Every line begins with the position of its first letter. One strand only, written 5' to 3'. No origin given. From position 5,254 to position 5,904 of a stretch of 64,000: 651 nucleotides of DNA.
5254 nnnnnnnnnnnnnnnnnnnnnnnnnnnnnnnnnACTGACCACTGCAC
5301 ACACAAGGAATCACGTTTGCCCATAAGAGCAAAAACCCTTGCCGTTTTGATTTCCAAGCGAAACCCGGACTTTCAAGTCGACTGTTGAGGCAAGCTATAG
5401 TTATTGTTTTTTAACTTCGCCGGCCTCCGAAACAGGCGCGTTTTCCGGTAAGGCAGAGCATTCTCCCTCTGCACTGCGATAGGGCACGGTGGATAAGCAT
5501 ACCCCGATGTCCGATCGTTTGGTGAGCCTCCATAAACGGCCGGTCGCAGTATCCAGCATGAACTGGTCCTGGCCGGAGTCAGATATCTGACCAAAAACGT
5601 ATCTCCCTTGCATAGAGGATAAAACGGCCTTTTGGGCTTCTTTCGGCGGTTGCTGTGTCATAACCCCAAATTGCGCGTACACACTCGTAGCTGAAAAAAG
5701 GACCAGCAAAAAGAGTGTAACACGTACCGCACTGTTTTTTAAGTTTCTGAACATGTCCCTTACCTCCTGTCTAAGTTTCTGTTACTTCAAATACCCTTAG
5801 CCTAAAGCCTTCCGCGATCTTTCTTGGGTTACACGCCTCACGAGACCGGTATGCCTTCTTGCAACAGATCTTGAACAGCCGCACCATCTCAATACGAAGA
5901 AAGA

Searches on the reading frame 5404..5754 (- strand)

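Call 48: search_protein_families(library=pfam, proteins=[window:5404-5754:-], max_evalue=0.01)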
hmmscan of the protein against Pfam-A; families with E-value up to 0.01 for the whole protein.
window:5404-5754:- (117 aa): 1 family
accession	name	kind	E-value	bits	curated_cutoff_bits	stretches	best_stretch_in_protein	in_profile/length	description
PF19135.5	DUF5818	-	0.0095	15.9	27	0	55-78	2-24/57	Protein of unknown function (DUF5818)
